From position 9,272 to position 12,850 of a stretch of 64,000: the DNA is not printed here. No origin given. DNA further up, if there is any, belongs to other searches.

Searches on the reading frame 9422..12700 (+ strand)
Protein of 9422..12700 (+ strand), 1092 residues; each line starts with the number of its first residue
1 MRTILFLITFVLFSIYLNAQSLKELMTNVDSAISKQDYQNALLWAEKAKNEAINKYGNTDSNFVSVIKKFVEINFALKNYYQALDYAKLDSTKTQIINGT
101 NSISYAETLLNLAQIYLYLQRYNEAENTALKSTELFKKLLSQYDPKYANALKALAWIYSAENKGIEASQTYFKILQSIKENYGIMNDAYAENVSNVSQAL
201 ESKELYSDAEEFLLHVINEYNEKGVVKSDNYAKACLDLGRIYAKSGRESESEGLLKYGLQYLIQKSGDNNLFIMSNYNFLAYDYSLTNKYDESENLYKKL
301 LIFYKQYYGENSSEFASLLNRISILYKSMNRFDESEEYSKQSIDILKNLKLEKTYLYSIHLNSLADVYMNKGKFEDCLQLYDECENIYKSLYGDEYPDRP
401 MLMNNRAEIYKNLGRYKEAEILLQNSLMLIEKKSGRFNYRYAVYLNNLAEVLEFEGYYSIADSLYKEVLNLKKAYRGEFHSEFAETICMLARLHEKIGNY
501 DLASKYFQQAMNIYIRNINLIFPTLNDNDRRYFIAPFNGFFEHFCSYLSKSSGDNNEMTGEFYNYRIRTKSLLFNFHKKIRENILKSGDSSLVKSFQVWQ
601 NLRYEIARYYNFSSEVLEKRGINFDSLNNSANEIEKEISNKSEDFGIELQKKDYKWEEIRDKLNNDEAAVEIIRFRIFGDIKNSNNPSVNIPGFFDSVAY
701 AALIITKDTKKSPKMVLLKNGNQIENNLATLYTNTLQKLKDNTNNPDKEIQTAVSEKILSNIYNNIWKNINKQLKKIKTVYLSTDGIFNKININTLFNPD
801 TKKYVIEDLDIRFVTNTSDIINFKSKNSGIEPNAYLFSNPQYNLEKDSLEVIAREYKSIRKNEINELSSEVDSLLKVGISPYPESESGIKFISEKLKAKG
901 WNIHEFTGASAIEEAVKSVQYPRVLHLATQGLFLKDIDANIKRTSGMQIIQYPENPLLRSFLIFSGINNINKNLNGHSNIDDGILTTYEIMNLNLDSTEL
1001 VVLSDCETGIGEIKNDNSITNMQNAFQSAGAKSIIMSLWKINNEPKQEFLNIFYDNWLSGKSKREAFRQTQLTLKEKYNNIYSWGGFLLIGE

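Call 100: search_protein_families(library=pfam, proteins=[window:9422-12700:+], max_evalue=0.00001)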
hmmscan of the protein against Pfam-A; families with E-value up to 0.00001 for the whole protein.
window:9422-12700:+ (1092 aa): 11 families
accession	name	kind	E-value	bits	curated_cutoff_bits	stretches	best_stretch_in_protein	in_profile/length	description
PF12770.12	CHAT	-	5.4e-46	157.8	24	1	757-1092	2-289/289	CHAT domain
PF13424.12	TPR_12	-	3.9e-42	142.7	30.1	4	360-427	5-72/77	Tetratricopeptide repeat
PF13374.12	TPR_10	-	6.5e-23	80.4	27.5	0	277-312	5-40/42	Tetratricopeptide repeat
PF24885.1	TPR_NPHP3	-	4e-21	75.9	100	1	276-352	143-219/239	Nephrocystin-3 TPR domain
PF13176.12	TPR_7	-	1.9e-16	59.1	27.9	0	490-513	5-28/36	Tetratricopeptide repeat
PF07719.23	TPR_2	-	5.6e-14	51.5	27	0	484-514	1-31/34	Tetratricopeptide repeat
PF13181.12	TPR_8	-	6.8e-13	48.1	25.7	0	484-513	1-30/34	Tetratricopeptide repeat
PF14559.12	TPR_19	-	4.8e-10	40.1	25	0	134-175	12-52/68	Tetratricopeptide repeat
PF00515.34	TPR_1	-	2.5e-08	33.8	27.8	0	106-127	1-22/34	Tetratricopeptide repeat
PF13431.12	TPR_17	-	1.4e-07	31.6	24.4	0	396-420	9-33/34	Tetratricopeptide repeat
PF17874.7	TPR_MalT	-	6.6e-07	29.4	45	0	367-513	10-151/336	MalT-like TPR region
